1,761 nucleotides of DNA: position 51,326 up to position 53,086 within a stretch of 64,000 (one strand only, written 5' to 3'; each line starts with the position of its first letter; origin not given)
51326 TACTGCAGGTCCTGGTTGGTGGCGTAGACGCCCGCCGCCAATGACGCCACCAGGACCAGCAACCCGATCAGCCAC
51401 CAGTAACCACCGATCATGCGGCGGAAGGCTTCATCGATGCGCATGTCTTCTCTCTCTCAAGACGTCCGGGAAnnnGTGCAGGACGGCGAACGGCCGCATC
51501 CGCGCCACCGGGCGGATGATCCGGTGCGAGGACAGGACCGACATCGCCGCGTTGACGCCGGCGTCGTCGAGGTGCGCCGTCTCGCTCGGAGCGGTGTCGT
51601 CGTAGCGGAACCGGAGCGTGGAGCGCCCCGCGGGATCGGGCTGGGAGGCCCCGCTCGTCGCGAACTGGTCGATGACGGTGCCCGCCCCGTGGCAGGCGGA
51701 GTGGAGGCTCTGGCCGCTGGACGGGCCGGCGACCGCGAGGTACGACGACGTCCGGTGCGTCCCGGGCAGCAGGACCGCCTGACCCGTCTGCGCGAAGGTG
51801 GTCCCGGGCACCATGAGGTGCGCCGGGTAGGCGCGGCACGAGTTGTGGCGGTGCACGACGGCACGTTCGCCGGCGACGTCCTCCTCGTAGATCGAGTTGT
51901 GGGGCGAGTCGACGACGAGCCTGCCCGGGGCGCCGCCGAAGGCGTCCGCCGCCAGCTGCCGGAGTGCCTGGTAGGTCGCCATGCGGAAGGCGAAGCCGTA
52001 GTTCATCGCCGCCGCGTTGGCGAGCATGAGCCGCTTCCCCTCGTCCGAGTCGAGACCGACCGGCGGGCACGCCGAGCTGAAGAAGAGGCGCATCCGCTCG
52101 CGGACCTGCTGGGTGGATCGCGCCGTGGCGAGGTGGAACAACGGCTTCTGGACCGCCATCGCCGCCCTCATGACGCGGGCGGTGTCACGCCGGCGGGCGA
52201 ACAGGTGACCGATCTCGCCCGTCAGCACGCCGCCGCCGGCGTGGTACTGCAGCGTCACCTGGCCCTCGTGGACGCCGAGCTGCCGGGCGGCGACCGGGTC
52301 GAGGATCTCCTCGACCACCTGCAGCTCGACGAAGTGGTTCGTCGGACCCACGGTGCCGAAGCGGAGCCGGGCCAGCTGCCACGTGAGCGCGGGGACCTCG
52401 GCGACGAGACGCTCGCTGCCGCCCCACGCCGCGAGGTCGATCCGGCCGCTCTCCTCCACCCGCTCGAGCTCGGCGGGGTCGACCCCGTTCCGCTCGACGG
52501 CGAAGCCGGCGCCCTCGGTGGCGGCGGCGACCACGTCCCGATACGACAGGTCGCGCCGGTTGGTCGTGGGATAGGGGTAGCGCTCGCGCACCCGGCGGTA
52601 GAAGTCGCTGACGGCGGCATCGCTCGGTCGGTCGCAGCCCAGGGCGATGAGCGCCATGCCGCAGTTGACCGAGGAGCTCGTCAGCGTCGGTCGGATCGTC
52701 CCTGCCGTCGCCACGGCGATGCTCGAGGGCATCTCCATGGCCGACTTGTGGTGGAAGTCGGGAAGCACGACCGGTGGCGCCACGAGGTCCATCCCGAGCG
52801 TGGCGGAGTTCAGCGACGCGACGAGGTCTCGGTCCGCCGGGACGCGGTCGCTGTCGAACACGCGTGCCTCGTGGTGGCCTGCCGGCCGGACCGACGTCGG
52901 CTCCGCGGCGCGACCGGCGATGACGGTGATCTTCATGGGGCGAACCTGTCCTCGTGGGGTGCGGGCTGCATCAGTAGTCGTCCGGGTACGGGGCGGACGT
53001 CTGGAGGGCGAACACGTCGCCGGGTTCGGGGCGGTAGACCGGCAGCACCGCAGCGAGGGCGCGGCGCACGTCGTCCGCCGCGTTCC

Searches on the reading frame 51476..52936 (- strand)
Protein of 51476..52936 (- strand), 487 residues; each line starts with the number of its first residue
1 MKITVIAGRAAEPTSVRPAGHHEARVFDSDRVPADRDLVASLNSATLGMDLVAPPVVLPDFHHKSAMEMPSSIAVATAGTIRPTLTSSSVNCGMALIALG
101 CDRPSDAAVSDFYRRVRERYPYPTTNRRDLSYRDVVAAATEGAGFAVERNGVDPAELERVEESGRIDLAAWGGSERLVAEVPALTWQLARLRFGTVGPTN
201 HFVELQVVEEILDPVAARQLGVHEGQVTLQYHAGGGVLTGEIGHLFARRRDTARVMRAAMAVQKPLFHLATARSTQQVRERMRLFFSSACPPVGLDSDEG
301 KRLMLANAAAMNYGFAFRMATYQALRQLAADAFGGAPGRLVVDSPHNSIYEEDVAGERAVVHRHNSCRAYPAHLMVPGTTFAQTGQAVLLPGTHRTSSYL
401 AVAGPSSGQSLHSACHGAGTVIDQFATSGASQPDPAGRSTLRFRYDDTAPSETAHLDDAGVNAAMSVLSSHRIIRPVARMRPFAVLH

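Call 5: search_protein_families(library=pfam, proteins=[window:51476-52936:-], max_evalue=1)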
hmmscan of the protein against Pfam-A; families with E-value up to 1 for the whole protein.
window:51476-52936:- (487 aa): 2 families
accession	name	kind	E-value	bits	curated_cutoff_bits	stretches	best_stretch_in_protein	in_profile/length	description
PF01139.22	RtcB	-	4.2e-47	161.8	27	1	52-486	12-424/426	tRNA-splicing ligase RtcB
PF00303.24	Thymidylat_synt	-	0.29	10.7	24.3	1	311-365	172-226/266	Thymidylate synthase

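Call 6: search_protein_families(library=ncbifam, proteins=[window:51476-52936:-], max_evalue=1)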
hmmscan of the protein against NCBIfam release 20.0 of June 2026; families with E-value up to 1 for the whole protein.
window:51476-52936:- (487 aa): 4 families
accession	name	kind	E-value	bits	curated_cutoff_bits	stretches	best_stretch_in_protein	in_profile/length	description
NF038162.1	RtcB_rel_intein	exception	3.9e-25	88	1150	1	131-429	621-897/961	intein-containing RtcB family protein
NF007153.0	PRK09588.1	equivalog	2e-19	69.9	407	3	190-243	126-179/379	RNA ligase RtcB family protein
TIGR03073.1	release_rtcB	hypoth_equivalog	3e-12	46.2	271.8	3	189-242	114-167/356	RNA ligase RtcB family protein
NF002495.0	PRK01827.1-1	equivalog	0.32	10.5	327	1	308-378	179-249/279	thymidylate synthase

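Call 40: search_solved_structures(query=window:51476-52936:-, max_evalue=0.001, show_alignments=2)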
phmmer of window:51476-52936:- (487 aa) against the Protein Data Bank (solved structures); distinct sequences matched with E-value up to 0.001: 9.
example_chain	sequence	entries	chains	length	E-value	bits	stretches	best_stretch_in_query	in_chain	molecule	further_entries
1uc2_A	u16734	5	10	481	7.4e-31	111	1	31-485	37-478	hypothetical protein PH1602 | tRNA-splicing ligase RtcB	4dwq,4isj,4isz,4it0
4dwr_B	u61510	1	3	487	7.8e-31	110.9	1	31-485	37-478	tRNA-splicing ligase RtcB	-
7lfq_A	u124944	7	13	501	8.8e-31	110.8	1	31-485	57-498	RNA-splicing ligase RtcB | tRNA-splicing ligase RtcB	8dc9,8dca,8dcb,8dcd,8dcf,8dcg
2epg_A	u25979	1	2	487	1.3e-27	100.4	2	41-239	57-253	Hypothetical protein TTHA1785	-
7p3b_A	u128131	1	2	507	7.2e-21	78.1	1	78-424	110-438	RNA-splicing ligase RtcB homolog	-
8odo_A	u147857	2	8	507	7.2e-21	78.1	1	78-424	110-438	RNA-splicing ligase RtcB homolog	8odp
8orj_A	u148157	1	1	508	7.2e-21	78.1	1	78-424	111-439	RNA-splicing ligase RtcB homolog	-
8btt_A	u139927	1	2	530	8.4e-21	77.9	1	78-424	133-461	RNA-splicing ligase RtcB homolog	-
9i8v_C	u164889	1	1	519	2.6e-20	76.2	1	79-424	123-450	RNA-splicing ligase RtcB homolog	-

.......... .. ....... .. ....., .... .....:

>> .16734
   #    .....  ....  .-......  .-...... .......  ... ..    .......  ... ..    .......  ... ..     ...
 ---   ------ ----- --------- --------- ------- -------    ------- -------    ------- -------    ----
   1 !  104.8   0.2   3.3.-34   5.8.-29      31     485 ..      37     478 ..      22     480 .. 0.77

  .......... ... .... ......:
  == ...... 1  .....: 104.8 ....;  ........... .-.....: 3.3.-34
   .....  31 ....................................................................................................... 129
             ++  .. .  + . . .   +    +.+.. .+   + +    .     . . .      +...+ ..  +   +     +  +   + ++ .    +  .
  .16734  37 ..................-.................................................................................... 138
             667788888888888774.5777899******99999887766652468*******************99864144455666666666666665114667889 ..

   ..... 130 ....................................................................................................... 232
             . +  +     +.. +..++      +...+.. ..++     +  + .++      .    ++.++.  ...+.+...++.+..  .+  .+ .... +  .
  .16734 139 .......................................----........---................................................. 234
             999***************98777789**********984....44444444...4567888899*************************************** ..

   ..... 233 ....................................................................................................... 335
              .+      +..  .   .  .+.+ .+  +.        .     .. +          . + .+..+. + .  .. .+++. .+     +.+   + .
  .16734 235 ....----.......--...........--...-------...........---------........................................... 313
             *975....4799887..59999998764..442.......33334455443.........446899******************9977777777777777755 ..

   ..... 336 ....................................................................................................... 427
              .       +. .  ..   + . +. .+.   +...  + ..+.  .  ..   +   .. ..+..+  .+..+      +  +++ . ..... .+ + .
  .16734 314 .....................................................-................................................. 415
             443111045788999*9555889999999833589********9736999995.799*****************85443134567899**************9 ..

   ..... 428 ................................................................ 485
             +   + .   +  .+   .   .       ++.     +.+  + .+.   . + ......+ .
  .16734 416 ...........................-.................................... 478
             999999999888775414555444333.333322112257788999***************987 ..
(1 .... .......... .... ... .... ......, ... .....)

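Call 56: find_homologous_proteins(query=window:51476-52936:-, max_evalue=1e-10)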
Query window:51476-52936:- (487 aa): 1612 proteins with E <= 1e-10 among 8000 candidates; the best 120 are listed.
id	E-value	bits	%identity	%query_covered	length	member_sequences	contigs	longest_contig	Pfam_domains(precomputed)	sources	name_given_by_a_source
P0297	0.0e+0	1062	98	100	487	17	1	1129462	PF01139.23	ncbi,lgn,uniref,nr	ncbi:RNA-splicing ligase RtcB [Terracoccus sp. 273MFTsu3.1]|uniref:RNA-splicing ligase RtcB n=1 Tax=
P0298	7.7e-290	980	91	100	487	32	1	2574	PF01139.23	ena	-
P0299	5.3e-285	964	89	100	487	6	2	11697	PF01139.23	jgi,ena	-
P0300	7.1e-282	953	88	100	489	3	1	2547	PF01139.23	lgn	-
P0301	7.4e-272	920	86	100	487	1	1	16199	PF01139.23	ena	-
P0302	7.5e-270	914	88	95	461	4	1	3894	PF01139.23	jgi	jgi:tRNA-splicing ligase RtcB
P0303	1.5e-269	913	85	100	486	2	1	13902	PF01139.23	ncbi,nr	ncbi:MAG TPA: RtcB family protein [Pedococcus sp.]|nr:RtcB family protein [Pedococcus sp.]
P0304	4.3e-266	901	83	100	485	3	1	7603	PF01139.23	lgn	-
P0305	2.7e-265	899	83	100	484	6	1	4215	PF01139.23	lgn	-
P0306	2.0e-263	893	83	100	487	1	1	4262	PF01139.23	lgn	-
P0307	1.7e-259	880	82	100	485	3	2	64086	PF01139.23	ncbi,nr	ncbi:MAG: RtcB family protein [Actinomycetota bacterium]|nr:RtcB family protein [Actinomycetota bact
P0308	1.7e-258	876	82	100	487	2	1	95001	PF01139.23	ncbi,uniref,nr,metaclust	ncbi:hypothetical protein N865_07695 [Intrasporangium oryzae NRRL B-24470]|uniref:tRNA-splicing liga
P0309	2.8e-249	846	83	95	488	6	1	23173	PF01139.23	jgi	jgi:RNA-splicing ligase RtcB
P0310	2.9e-237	806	76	100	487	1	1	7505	PF01139.23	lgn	-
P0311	6.9e-237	805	74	100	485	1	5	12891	PF01139.23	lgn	-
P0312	1.0e-236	805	78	95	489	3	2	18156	PF01139.23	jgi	jgi:RNA-splicing ligase RtcB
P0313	2.0e-235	800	74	100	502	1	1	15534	PF01139.23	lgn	-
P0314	4.5e-235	799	76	99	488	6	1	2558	PF01139.23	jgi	jgi:RNA-splicing ligase RtcB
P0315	1.2e-233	794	76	97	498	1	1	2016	PF01139.23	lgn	-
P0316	1.3e-232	791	77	95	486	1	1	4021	PF01139.23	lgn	-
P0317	1.7e-232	791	74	100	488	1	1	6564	PF01139.23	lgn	-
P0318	1.8e-232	791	74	100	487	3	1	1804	PF01139.23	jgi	jgi:RNA-splicing ligase RtcB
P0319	3.2e-232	790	74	100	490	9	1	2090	PF01139.23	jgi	jgi:tRNA-splicing ligase RtcB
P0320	4.3e-232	789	77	95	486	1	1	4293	PF01139.23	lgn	-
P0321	5.3e-232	789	73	100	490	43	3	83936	PF01139.23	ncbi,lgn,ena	-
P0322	1.3e-231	788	73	100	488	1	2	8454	PF01139.23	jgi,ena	-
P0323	3.4e-231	786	73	100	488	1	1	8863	PF01139.23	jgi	jgi:tRNA-splicing ligase RtcB (3'-phosphate/5'-hydroxy nucleic acid ligase)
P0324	5.7e-231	786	74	99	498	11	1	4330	PF01139.23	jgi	jgi:RNA-splicing ligase RtcB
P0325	7.3e-230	782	72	100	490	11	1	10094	PF01139.23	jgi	jgi:tRNA-splicing ligase RtcB (3'-phosphate/5'-hydroxy nucleic acid ligase)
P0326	7.8e-230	782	75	97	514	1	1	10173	PF01139.23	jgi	-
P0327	1.4e-229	781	74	100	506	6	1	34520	PF01139.23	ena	-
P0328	1.6e-229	781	75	95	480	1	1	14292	PF01139.23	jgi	-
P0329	2.2e-229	780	73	100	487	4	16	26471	PF01139.23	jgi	jgi:tRNA-splicing ligase RtcB (3'-phosphate/5'-hydroxy nucleic acid ligase)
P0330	5.3e-229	779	73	100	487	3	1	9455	PF01139.23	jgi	jgi:tRNA-splicing ligase RtcB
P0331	6.0e-229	779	75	95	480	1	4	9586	PF01139.23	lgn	-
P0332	1.2e-228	778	73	100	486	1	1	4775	PF01139.23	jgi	jgi:RNA-splicing ligase RtcB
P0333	6.1e-228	776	77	94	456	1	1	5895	PF01139.23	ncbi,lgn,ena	-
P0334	1.2e-226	771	71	100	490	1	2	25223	PF01139.23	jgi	jgi:tRNA-splicing ligase RtcB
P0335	2.1e-226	771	72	100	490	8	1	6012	PF01139.23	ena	-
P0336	3.1e-226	770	74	100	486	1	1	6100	PF01139.23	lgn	-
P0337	3.3e-226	770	75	95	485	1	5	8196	PF01139.23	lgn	-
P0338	6.9e-226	769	74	98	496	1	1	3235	PF01139.23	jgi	jgi:tRNA-splicing ligase RtcB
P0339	1.1e-225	768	72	100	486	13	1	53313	PF01139.23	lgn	-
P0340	1.7e-225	768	70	100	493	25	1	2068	PF01139.23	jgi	-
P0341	3.3e-225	767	73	100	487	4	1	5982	PF01139.23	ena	-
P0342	3.3e-224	763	74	95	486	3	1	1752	PF01139.23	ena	-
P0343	2.8e-223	760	72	100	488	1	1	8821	PF01139.23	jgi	jgi:tRNA-splicing ligase RtcB (3'-phosphate/5'-hydroxy nucleic acid ligase)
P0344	3.4e-223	760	71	100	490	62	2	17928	PF01139.23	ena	-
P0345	7.0e-223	759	72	100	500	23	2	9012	PF01139.23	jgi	jgi:RNA-splicing ligase RtcB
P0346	6.2e-222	756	72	100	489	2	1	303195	PF01139.23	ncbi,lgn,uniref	ncbi:RtcB family protein [Terrabacter sp. 2RAF25]|uniref:RtcB family protein n=1 Tax=Terrabacter sp.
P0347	9.3e-222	755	71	100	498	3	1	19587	PF01139.23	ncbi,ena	-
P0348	1.4e-221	755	71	100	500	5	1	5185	PF01139.23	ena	-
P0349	4.4e-221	753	71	99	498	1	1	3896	PF01139.23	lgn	-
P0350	1.9e-220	751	72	100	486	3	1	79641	PF01139.23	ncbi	-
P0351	3.1e-219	747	71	100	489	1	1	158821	PF01139.23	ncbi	ncbi:hypothetical protein GCM10027053_26620 [Intrasporangium mesophilum]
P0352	3.6e-218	743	77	89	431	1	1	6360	PF01139.23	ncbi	ncbi:MAG: RtcB family protein [Actinomycetota bacterium]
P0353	4.6e-218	743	74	95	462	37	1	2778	PF01139.23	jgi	jgi:RNA-splicing ligase RtcB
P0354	5.0e-218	743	71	100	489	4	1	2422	PF01139.23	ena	-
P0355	2.9e-217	740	80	86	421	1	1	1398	PF01139.23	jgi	jgi:RNA-splicing ligase RtcB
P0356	6.5e-217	739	72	95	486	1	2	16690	PF01139.23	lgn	-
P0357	2.7e-216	737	73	95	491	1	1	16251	PF01139.23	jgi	jgi:RNA-splicing ligase RtcB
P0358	3.2e-216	737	69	100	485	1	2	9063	PF01139.23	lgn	-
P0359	2.0e-215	734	71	95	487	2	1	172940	PF01139.23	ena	-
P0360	2.2e-215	734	70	100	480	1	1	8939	PF01139.23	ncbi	ncbi:MAG: RtcB family protein [Ornithinimicrobium sp.]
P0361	1.4e-211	722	69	95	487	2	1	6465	PF01139.23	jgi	jgi:tRNA-splicing ligase RtcB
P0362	7.9e-211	719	70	96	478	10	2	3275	PF01139.23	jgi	jgi:tRNA-splicing ligase RtcB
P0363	1.7e-210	718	69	96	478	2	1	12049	PF01139.23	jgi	-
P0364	3.8e-210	717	70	95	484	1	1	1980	PF01139.23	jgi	jgi:tRNA-splicing ligase RtcB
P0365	1.4e-209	715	67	100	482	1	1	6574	PF01139.23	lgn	-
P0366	2.8e-209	714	68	100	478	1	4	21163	PF01139.23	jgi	jgi:tRNA-splicing ligase RtcB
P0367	5.0e-209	713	69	95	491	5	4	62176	PF01139.23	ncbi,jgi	ncbi:MAG TPA: RtcB family protein [Candidatus Nanopelagicales bacterium]|jgi:tRNA-splicing ligase Rt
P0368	1.6e-208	712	69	96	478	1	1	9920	PF01139.23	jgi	jgi:tRNA-splicing ligase RtcB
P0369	5.4e-208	710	69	96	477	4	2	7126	PF01139.23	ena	-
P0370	3.7e-207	707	68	97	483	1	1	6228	PF01139.23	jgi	jgi:tRNA-splicing ligase RtcB (3'-phosphate/5'-hydroxy nucleic acid ligase)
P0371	4.6e-207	707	68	97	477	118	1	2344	PF01139.23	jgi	-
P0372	6.8e-207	706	68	100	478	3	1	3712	PF01139.23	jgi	jgi:tRNA-splicing ligase RtcB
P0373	8.3e-207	706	68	95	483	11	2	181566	PF01139.23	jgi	jgi:tRNA-splicing ligase RtcB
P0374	1.8e-206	705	66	100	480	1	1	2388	PF01139.23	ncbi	-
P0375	7.1e-206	703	67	100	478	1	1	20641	PF01139.23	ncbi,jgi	jgi:tRNA-splicing ligase RtcB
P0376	1.4e-205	702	66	100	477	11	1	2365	PF01139.23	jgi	jgi:tRNA-splicing ligase RtcB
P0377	2.1e-205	701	67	100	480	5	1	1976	PF01139.23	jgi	jgi:RNA-splicing ligase RtcB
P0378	2.5e-205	701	68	97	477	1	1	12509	PF01139.23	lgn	-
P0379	5.2e-205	700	69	95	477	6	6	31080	PF01139.23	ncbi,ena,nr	ncbi:MAG: RNA-splicing ligase RtcB [Actinobacteria bacterium 13_1_20CM_3_71_11]|nr:MAG: RNA-splicing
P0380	6.8e-205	700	69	95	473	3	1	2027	PF01139.23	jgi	jgi:tRNA-splicing ligase RtcB (3'-phosphate/5'-hydroxy nucleic acid ligase)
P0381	1.0e-204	699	68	96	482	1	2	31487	PF01139.23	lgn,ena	-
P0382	1.0e-204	699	69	95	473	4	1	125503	PF01139.23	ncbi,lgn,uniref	ncbi:RtcB family protein [Dactylosporangium sp. NPDC049140]|uniref:RtcB family protein n=1 Tax=Dacty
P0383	1.1e-204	699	69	95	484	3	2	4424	PF01139.23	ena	-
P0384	1.2e-204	699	66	100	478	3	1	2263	PF01139.23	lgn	-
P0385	1.7e-204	698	69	96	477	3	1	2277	PF01139.23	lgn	-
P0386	7.1e-204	696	69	95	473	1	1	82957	PF01139.23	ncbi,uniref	ncbi:RtcB family protein [Dactylosporangium sp. NPDC000555]|uniref:RtcB family protein n=1 Tax=Dacty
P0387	1.6e-203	695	69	95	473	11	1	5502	PF01139.23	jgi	-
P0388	1.6e-203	695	69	96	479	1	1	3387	PF01139.23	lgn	-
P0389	1.8e-203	695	69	95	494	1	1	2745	PF01139.23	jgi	jgi:RNA-splicing ligase RtcB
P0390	2.2e-203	695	69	95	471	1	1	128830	PF01139.23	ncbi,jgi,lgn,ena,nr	ncbi:MAG TPA: RtcB family protein [Jatrophihabitans sp.]|nr:RtcB family protein [Jatrophihabitans sp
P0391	4.5e-203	694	69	95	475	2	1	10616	PF01139.23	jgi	jgi:tRNA-splicing ligase RtcB (3'-phosphate/5'-hydroxy nucleic acid ligase)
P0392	4.8e-203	694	67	100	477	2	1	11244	PF01139.23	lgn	-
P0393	6.7e-203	693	66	97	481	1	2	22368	PF01139.23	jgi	jgi:tRNA-splicing ligase RtcB (3'-phosphate/5'-hydroxy nucleic acid ligase)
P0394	1.4e-202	692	64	100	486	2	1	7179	PF01139.23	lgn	-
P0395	1.5e-202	692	68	95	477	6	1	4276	PF01139.23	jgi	jgi:tRNA-splicing ligase RtcB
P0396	5.4e-202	690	67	96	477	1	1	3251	PF01139.23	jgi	-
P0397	7.9e-202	690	67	95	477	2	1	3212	PF01139.23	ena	-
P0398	8.5e-202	689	67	95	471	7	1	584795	PF01139.23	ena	-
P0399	1.0e-201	689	67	95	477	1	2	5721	PF01139.23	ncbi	-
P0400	1.1e-201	689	66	95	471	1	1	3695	PF01139.23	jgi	jgi:tRNA-splicing ligase RtcB (3'-phosphate/5'-hydroxy nucleic acid ligase)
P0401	1.1e-201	689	68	95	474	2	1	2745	PF01139.23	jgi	-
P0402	1.2e-201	689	67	95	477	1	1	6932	PF01139.23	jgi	jgi:tRNA-splicing ligase RtcB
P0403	1.4e-201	689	67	95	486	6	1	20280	PF01139.23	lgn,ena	-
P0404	1.6e-201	689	65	100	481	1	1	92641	PF01139.23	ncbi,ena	-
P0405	4.3e-201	687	68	95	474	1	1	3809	PF01139.23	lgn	-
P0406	5.8e-201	687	68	95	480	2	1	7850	PF01139.23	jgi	jgi:tRNA-splicing ligase RtcB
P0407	6.4e-201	687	68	95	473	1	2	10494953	PF01139.23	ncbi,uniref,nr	ncbi:RtcB family protein [Dactylosporangium fulvum]|uniref:tRNA-splicing ligase RtcB n=1 Tax=Dactylo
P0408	6.6e-201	686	68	96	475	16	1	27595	PF01139.23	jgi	jgi:tRNA-splicing ligase RtcB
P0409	8.6e-201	686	67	95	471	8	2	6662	PF01139.23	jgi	jgi:RNA-splicing ligase RtcB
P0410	1.1e-200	686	67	100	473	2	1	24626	PF01139.23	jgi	jgi:tRNA-splicing ligase RtcB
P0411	1.2e-200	686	66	100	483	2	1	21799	PF01139.23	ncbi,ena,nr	ncbi:MAG TPA: RtcB family protein [Micromonosporaceae bacterium]|nr:RtcB family protein [Micromonosp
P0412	1.3e-200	686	67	96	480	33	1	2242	PF01139.23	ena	-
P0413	1.3e-200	686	67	95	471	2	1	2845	PF01139.23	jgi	jgi:tRNA-splicing ligase RtcB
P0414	1.4e-200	685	68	95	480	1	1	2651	PF01139.23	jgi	jgi:RNA-splicing ligase RtcB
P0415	1.7e-200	685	68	95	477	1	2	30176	PF01139.23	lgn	-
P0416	2.3e-200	685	67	96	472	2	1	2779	PF01139.23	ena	-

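Call 63: find_encoding_contigs(protein=P0407, flank=10000, max_places=1)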
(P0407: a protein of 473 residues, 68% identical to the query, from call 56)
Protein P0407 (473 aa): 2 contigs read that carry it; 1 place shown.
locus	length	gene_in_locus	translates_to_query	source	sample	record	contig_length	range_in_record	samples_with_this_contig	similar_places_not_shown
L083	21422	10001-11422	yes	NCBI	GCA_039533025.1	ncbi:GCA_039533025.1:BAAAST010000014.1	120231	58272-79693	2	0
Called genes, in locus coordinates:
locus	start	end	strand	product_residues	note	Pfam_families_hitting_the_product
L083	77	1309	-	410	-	PF21783:YNCE, PF21959:DUF6923 (faint), PF02239:Cytochrom_D1 (faint), PF08450:SGL (weak), PF10282:Lactonase (faint)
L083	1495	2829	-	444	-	PF22842:Pel9A-like_beta_helix, PF07602:DUF1565 (faint), PF13229:Beta_helix, PF05048:NosD (weak), PF13229:Beta_helix (weak)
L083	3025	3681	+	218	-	PF00072:Response_reg, PF08281:Sigma70_r4_2, PF00196:GerE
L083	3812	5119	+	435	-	-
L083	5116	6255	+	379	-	PF01041:DegT_DnrJ_EryC1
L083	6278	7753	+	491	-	PF13727:CoA_binding_3 (weak), PF01370:Epimerase, PF02719:Polysacc_synt_2, PF04321:RmlD_sub_bind, PF01073:3Beta_HSD, PF16363:GDP_Man_Dehyd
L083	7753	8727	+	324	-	-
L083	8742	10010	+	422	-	PF13579:Glyco_trans_4_4, PF13439:Glyco_transf_4, PF20706:GT4-conflict (weak), PF13477:Glyco_trans_4_2, PF00534:Glycos_transf_1, PF13692:Glyco_trans_1_4, PF13524:Glyco_trans_1_2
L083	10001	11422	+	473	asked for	PF01139:RtcB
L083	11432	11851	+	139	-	-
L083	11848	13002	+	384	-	PF01636:APH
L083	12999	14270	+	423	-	PF04932:Wzy_C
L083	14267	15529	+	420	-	PF01943:Polysacc_synt, PF13440:Polysacc_synt_3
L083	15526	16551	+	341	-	-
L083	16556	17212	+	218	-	PF02397:Bac_transf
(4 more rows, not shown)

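Call 64: find_encoding_contigs(protein=P0367, flank=10000, max_places=1)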
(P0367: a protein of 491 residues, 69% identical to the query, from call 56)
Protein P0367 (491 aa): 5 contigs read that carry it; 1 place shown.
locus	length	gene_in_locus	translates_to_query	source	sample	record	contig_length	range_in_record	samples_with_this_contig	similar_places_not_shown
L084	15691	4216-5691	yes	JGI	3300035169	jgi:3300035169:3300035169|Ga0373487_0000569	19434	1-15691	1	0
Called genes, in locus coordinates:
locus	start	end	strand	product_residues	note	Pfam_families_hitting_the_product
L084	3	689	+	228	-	PF00072:Response_reg, PF00196:GerE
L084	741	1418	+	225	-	PF00072:Response_reg, PF00196:GerE, PF04545:Sigma70_r4 (faint), PF08281:Sigma70_r4_2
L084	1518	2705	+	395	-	PF01041:DegT_DnrJ_EryC1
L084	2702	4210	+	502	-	PF01073:3Beta_HSD, PF01370:Epimerase, PF02719:Polysacc_synt_2, PF04321:RmlD_sub_bind, PF16363:GDP_Man_Dehyd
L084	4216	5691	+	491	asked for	PF01139:RtcB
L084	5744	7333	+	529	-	PF13483:Lactamase_B_3 (weak), PF12706:Lactamase_B_2 (weak), PF00355:Rieske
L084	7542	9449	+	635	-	-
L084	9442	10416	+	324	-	PF27840:ScmC (weak)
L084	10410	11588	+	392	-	PF13439:Glyco_transf_4, PF13579:Glyco_trans_4_4, PF13477:Glyco_trans_4_2, PF20706:GT4-conflict (weak), PF00534:Glycos_transf_1, PF13692:Glyco_trans_1_4, PF13524:Glyco_trans_1_2 (weak)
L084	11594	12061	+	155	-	-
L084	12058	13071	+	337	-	PF01636:APH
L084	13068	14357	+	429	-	PF04932:Wzy_C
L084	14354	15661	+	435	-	PF13440:Polysacc_synt_3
